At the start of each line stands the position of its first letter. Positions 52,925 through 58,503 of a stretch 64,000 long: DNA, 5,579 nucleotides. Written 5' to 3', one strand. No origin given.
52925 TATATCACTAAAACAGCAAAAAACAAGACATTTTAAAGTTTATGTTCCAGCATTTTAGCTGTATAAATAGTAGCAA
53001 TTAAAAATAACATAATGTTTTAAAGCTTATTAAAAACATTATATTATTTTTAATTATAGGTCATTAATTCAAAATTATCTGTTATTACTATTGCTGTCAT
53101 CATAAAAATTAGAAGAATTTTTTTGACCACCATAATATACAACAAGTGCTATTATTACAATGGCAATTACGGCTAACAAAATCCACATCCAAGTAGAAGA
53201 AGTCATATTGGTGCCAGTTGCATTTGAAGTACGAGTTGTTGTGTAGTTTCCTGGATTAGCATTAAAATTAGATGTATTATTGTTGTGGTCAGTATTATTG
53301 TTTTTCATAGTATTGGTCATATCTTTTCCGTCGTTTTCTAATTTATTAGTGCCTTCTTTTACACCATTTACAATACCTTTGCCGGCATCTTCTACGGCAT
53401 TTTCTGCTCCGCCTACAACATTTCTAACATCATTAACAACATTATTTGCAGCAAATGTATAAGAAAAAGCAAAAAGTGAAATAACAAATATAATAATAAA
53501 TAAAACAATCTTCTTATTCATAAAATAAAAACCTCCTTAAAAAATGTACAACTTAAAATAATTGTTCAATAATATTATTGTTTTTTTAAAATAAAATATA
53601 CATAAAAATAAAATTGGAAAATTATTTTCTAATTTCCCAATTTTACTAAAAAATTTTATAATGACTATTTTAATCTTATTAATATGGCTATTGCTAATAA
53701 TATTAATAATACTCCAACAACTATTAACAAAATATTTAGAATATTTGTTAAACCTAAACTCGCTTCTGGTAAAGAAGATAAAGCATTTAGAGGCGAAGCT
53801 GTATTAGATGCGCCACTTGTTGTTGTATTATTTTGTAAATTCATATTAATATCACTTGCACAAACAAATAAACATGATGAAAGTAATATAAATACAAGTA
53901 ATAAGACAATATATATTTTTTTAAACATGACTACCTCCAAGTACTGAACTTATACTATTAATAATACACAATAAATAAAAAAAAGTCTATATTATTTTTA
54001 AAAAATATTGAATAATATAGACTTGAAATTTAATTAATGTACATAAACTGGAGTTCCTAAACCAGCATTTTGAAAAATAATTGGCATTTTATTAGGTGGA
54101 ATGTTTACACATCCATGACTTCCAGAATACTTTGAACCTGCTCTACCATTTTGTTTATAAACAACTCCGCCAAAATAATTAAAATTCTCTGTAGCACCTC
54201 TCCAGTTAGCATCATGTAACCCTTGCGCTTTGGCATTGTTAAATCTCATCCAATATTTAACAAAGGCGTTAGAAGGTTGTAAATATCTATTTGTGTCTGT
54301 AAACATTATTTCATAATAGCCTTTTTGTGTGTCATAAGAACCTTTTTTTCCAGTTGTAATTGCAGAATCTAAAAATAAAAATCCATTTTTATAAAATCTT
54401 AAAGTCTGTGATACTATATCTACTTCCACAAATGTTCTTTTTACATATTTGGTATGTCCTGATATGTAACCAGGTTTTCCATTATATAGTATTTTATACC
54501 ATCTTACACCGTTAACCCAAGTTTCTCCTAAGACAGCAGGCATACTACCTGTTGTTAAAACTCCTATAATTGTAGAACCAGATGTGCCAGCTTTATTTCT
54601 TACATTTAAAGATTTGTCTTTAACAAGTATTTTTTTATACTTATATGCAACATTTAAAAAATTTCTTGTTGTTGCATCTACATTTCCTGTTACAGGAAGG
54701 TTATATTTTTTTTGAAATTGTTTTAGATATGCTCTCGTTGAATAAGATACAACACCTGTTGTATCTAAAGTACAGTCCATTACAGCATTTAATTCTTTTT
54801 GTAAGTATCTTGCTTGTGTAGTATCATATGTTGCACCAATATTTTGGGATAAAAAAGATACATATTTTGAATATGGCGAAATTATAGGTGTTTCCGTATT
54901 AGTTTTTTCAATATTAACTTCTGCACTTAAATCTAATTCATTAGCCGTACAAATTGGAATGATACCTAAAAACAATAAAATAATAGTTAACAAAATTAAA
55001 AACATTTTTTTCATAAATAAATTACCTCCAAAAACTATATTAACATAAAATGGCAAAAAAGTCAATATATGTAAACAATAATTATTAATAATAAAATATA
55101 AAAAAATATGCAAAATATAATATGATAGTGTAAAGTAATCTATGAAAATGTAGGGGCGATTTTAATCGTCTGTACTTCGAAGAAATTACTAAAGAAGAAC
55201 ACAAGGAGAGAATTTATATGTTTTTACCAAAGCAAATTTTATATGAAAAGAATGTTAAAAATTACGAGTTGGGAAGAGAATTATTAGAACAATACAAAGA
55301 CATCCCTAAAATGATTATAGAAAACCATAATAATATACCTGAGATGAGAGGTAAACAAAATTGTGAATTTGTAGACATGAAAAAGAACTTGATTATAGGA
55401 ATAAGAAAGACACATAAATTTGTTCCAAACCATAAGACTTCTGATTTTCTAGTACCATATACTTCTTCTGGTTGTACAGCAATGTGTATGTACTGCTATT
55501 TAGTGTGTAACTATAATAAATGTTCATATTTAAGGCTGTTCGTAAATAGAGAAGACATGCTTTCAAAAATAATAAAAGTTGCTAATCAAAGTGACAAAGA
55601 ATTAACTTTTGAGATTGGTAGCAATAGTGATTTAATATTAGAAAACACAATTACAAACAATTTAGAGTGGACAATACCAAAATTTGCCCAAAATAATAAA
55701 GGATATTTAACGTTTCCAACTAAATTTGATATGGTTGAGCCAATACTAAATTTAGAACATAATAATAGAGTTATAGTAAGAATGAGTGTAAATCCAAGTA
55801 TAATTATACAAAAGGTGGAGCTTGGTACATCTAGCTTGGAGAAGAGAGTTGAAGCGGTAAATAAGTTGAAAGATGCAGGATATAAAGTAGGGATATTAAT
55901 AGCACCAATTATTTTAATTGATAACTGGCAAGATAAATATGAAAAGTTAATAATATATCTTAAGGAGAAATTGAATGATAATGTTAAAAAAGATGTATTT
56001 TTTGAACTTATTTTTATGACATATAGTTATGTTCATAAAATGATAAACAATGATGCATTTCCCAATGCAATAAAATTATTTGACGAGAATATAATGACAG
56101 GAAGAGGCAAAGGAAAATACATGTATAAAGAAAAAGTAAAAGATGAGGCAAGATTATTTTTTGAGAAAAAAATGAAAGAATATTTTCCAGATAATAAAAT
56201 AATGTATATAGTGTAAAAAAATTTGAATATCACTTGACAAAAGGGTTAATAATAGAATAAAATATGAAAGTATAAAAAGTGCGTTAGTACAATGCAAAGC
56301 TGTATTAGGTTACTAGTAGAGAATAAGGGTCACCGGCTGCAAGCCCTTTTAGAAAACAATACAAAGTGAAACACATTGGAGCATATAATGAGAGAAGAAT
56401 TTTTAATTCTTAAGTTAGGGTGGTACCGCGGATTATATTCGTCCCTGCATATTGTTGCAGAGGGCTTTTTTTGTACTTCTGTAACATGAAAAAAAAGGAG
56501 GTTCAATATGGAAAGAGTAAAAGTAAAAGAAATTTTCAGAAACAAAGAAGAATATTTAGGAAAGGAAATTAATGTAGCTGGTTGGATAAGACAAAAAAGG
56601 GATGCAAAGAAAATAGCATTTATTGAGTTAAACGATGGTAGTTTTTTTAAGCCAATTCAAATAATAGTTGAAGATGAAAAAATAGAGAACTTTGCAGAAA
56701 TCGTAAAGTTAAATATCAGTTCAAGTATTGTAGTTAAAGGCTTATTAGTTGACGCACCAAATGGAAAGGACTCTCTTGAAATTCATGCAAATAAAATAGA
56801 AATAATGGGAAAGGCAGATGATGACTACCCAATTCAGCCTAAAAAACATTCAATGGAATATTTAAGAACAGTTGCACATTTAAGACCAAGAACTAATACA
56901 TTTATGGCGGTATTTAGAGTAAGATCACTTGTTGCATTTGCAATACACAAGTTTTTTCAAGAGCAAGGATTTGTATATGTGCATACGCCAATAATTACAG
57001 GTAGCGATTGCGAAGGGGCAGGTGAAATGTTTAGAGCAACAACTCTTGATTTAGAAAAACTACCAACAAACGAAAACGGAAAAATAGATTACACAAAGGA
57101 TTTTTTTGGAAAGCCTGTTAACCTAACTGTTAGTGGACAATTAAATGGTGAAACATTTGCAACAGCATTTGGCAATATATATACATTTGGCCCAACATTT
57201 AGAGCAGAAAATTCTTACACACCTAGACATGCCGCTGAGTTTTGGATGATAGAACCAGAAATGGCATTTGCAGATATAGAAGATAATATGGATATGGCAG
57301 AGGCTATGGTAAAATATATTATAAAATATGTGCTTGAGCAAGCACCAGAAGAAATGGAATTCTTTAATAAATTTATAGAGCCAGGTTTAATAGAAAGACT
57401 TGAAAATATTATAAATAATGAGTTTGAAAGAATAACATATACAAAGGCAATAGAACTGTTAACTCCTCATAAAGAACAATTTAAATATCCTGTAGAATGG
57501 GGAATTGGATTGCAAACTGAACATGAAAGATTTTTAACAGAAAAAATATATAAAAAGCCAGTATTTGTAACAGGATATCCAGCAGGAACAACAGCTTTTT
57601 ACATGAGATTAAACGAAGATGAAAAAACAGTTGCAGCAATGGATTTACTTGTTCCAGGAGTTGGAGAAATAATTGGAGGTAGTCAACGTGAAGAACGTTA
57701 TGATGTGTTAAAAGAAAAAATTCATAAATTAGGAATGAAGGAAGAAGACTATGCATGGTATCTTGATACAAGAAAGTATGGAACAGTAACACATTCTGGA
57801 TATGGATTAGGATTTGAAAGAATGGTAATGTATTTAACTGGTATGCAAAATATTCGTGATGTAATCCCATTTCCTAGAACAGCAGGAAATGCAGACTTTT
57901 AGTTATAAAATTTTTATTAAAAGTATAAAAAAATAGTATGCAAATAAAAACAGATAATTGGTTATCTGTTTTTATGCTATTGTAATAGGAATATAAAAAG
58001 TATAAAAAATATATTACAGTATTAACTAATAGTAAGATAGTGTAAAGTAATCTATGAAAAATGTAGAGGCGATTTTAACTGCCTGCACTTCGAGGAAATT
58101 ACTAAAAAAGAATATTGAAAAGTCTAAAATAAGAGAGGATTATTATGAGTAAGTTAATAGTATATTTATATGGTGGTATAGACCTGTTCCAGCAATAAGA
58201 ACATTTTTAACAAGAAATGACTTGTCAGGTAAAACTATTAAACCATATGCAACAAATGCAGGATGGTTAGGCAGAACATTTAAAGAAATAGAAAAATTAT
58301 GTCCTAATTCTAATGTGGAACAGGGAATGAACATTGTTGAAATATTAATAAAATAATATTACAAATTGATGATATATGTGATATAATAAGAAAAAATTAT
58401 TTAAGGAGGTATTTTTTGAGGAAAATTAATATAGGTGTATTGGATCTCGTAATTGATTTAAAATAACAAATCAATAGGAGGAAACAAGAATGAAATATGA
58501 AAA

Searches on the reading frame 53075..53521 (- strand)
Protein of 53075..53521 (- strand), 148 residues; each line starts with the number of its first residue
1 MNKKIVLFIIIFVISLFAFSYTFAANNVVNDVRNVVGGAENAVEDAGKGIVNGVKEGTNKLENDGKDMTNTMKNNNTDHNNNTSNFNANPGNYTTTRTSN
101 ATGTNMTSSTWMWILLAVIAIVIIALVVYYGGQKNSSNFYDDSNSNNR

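Call 63: search_protein_families(library=pfam, proteins=[window:53075-53521:-], max_evalue=0.01)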
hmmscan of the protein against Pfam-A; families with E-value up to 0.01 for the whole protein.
window:53075-53521:- (148 aa): 5 families
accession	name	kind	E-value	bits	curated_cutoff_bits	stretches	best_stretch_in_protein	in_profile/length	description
PF06024.17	Orf78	-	0.00014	22.5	29.4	1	73-130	27-83/101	Orf78 (ac78)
PF03554.18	Herpes_UL73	-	0.0046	17.4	23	1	75-129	7-60/75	UL73 viral envelope glycoprotein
PF02009.21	RIFIN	-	0.0053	17.2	32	1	58-128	230-300/327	Rifin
PF13273.12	DUF4064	-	0.0067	17.1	32.1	0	71-127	29-81/102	Protein of unknown function (DUF4064)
PF20990.2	DUF2207_C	-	0.0075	16.4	33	0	5-129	139-185/247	Predicted membrane protein (DUF2207) C-terminal domain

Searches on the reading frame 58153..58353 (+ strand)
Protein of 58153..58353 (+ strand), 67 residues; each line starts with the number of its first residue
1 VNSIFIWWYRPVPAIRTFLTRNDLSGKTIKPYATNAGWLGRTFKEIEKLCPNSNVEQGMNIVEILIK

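Call 79: search_protein_families(library=pfam, proteins=[window:58153-58353:+], max_evalue=0.1)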
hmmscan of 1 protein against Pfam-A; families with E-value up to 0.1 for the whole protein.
seq(67 aa): 1 family
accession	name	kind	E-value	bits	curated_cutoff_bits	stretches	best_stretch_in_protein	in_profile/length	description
PF12682.12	Flavodoxin_4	-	3.8e-08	33.4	24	1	6-59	83-137/155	Flavodoxin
